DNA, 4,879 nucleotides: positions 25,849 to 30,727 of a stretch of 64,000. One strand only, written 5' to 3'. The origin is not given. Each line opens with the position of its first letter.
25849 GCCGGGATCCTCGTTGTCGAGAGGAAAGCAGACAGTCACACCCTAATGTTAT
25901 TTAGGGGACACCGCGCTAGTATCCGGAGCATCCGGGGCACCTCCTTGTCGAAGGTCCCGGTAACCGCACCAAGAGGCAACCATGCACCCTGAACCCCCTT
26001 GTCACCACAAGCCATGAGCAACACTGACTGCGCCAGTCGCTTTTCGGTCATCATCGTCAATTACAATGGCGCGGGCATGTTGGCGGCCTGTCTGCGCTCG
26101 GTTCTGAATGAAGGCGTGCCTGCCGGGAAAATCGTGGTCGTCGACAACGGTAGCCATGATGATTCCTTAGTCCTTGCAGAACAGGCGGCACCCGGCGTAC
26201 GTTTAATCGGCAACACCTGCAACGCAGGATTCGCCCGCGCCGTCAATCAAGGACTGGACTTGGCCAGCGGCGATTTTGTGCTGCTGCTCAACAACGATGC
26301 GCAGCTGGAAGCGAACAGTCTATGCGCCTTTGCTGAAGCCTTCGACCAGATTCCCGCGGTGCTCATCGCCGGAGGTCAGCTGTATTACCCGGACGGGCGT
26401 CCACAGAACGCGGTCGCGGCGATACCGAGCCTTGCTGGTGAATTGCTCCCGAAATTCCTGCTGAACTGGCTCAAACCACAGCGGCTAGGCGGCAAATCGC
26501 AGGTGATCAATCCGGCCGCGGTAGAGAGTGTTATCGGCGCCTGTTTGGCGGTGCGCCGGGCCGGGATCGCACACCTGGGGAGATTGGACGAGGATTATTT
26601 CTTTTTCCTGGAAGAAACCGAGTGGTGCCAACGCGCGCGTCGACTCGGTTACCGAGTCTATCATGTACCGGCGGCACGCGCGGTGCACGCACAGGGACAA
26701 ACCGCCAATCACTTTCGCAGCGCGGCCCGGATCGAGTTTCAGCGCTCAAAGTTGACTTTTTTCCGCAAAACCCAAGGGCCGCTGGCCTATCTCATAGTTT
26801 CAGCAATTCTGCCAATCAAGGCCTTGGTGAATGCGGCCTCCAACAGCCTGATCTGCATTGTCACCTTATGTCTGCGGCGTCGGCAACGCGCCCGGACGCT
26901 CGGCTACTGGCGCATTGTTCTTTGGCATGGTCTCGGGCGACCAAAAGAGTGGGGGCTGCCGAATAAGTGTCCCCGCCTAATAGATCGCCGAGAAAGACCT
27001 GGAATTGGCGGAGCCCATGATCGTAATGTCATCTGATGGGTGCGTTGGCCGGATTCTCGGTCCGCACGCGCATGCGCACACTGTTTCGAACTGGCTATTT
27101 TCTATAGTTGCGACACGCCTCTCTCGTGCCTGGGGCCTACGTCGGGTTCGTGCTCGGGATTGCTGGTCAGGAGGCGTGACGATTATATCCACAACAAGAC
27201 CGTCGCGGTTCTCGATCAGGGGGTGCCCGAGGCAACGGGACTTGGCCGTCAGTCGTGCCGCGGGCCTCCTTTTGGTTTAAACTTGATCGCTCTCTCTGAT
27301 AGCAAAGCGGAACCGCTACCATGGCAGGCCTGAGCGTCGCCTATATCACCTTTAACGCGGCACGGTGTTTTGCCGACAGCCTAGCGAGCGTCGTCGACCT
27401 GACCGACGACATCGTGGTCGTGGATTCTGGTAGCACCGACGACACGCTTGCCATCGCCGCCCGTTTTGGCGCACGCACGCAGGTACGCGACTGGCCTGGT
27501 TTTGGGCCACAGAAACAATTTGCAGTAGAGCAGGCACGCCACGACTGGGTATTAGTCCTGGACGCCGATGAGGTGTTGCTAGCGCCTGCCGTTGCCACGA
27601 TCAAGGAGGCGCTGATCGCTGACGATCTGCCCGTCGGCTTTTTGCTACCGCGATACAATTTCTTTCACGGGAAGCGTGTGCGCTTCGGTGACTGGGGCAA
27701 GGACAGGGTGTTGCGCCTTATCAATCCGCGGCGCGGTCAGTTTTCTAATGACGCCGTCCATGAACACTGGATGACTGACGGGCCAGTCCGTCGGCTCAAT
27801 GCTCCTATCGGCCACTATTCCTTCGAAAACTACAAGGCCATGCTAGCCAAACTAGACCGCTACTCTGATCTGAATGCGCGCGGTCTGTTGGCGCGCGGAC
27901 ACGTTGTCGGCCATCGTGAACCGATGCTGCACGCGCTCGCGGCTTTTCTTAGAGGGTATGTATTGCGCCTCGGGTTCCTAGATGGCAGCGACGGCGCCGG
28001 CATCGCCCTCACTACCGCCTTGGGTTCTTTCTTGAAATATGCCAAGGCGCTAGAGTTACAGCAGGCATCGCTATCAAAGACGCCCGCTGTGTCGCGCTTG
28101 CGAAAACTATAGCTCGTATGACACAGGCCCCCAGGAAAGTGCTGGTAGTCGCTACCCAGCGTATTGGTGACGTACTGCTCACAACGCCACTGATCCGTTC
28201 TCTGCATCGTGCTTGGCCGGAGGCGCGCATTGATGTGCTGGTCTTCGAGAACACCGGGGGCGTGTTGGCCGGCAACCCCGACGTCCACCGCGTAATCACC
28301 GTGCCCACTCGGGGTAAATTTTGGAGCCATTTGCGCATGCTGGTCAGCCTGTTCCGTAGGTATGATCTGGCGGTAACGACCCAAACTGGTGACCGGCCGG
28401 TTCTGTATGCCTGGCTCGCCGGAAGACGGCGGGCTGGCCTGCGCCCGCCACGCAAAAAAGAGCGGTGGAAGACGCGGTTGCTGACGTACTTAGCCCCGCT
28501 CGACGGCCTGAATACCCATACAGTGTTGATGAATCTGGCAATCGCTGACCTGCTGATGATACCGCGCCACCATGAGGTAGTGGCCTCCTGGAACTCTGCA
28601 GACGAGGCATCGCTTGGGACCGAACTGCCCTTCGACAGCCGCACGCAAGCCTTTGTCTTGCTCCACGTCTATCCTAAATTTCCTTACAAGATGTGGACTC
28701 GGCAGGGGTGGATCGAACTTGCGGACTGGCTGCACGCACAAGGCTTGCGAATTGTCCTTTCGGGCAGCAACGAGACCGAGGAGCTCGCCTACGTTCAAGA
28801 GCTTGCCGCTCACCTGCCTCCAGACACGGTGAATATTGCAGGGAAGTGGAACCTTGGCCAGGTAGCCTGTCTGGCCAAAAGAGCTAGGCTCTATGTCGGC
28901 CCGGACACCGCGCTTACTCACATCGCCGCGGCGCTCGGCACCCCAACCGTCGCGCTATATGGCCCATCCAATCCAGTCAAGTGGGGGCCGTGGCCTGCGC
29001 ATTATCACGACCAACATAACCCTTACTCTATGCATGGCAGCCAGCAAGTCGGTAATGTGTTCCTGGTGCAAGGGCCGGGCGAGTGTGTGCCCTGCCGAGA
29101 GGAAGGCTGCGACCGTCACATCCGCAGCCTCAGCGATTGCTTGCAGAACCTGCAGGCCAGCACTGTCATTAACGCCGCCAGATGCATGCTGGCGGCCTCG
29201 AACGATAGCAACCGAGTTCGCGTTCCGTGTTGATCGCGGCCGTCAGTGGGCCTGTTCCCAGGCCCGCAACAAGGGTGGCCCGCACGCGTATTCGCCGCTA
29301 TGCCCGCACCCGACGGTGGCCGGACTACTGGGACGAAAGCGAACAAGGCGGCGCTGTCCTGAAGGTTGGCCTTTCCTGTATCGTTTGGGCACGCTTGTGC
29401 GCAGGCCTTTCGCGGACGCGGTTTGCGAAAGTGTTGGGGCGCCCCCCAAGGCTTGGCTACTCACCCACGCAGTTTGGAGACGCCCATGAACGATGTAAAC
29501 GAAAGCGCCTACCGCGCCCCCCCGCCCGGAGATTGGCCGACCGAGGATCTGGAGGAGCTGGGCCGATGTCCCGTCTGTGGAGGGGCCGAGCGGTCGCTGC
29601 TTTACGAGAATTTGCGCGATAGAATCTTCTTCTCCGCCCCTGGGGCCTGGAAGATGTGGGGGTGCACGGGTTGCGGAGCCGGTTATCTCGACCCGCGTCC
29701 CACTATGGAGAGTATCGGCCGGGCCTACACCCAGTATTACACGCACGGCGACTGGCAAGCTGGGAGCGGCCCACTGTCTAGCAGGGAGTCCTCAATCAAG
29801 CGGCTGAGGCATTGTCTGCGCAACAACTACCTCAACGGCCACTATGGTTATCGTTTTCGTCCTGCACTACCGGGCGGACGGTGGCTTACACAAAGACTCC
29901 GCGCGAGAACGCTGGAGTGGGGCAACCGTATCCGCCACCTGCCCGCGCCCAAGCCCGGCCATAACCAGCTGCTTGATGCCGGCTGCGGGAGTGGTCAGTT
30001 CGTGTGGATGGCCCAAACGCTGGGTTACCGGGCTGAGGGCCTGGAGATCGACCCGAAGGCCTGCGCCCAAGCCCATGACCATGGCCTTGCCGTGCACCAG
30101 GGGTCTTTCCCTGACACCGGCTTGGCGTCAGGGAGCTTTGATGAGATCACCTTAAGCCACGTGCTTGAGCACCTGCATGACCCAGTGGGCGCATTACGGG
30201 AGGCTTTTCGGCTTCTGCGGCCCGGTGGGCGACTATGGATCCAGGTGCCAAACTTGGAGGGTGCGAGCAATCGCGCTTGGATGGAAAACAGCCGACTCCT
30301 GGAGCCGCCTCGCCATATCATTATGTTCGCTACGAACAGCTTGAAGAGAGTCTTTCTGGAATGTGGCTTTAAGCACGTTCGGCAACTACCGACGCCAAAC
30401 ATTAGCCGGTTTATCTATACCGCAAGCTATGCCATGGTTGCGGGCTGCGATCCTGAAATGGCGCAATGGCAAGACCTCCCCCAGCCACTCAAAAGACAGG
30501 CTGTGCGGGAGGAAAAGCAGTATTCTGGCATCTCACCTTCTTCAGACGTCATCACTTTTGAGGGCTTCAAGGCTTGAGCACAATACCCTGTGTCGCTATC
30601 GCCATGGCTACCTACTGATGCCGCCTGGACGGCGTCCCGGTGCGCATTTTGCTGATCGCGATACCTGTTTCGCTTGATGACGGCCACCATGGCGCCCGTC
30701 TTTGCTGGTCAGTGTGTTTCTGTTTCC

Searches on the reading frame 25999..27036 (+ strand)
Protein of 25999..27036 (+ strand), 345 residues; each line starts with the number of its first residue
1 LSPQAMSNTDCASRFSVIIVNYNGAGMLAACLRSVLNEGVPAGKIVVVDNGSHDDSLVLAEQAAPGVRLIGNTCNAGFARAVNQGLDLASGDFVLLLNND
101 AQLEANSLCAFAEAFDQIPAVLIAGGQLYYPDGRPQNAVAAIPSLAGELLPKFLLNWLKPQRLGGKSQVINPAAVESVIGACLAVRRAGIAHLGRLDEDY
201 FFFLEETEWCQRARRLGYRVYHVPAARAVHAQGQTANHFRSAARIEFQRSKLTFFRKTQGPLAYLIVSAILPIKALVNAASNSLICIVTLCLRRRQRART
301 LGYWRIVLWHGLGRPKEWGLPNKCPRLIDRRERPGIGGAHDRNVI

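Call 60: search_protein_families(library=pfam, proteins=[window:25999-27036:+], max_evalue=0.001)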
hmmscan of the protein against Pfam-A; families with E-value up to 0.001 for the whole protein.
window:25999-27036:+ (345 aa): 3 families
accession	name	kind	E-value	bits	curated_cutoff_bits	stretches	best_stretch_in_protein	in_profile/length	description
PF00535.33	Glycos_transf_2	-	1.7e-24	87.1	23.3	1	16-140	1-128/168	Glycosyl transferase family 2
PF13641.12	Glyco_tranf_2_3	-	3.6e-12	47.2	27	1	14-235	2-216/230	Glycosyltransferase like family 2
PF13632.12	Glyco_trans_2_3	-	1.6e-05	25.3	27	1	93-255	1-142/198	Glycosyl transferase family group 2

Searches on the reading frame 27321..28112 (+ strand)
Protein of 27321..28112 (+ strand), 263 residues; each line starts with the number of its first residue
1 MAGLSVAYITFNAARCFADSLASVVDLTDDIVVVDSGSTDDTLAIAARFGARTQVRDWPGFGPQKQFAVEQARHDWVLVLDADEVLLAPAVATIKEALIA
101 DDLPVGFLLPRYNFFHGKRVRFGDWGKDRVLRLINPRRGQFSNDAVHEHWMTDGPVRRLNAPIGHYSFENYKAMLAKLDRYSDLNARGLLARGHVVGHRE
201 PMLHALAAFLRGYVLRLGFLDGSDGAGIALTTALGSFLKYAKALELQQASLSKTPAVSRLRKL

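Call 60: search_protein_families(library=pfam, proteins=[window:27321-28112:+], max_evalue=0.001)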
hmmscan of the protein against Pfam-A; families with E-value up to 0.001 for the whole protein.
window:27321-28112:+ (263 aa): 2 families
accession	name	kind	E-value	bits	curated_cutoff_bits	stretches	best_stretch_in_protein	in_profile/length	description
PF00535.33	Glycos_transf_2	-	1.2e-13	51.7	23.3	1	5-98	1-103/168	Glycosyl transferase family 2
PF13704.12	Glyco_tranf_2_4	-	1e-05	26.4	27.5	1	29-95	20-95/98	Glycosyl transferase family 2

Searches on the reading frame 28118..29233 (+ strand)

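Call 60: search_protein_families(library=pfam, proteins=[window:28118-29233:+], max_evalue=0.001)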
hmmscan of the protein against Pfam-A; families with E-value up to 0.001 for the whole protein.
window:28118-29233:+ (371 aa): 1 family
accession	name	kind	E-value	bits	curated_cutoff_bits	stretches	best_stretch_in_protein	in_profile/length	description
PF01075.23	Glyco_transf_9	-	5.9e-33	114.6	22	1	175-296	103-224/247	Glycosyltransferase family 9 (heptosyltransferase)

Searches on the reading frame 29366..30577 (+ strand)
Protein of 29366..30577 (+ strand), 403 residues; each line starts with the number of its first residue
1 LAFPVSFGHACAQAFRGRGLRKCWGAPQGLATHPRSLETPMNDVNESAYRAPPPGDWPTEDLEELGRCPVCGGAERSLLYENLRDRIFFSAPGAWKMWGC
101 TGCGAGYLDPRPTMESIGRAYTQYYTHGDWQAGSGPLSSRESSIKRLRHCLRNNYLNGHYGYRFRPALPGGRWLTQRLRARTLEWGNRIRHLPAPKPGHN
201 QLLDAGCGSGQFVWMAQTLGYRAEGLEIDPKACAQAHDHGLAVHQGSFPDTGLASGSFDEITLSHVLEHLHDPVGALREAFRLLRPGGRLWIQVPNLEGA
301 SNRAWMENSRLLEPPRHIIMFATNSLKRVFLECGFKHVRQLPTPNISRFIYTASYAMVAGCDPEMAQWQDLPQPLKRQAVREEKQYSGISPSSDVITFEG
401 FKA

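Call 60: search_protein_families(library=pfam, proteins=[window:29366-30577:+], max_evalue=0.001)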
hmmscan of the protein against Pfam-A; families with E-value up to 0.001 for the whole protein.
window:29366-30577:+ (403 aa): 7 families
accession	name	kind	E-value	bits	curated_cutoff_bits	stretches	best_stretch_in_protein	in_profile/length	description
PF13489.12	Methyltransf_23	-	1.1e-22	80.9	27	1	182-338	6-162/164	Methyltransferase domain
PF08241.18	Methyltransf_11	-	1.6e-18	67.6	21.2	1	203-292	1-95/95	Methyltransferase domain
PF13649.12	Methyltransf_25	-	1.2e-12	48.7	27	1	203-288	2-97/97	Methyltransferase domain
PF13847.12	Methyltransf_31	-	1.3e-12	48.1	27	1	199-312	4-129/145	Methyltransferase domain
PF08242.18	Methyltransf_12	-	1.9e-12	48.2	30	1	203-290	1-98/98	Methyltransferase domain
PF07021.18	MetW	-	1.2e-08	35.2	21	1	200-297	15-112/193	Methionine biosynthesis protein MetW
PF01209.24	Ubie_methyltran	-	3.9e-05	23.6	20.1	1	252-292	111-151/233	ubiE/COQ5 methyltransferase family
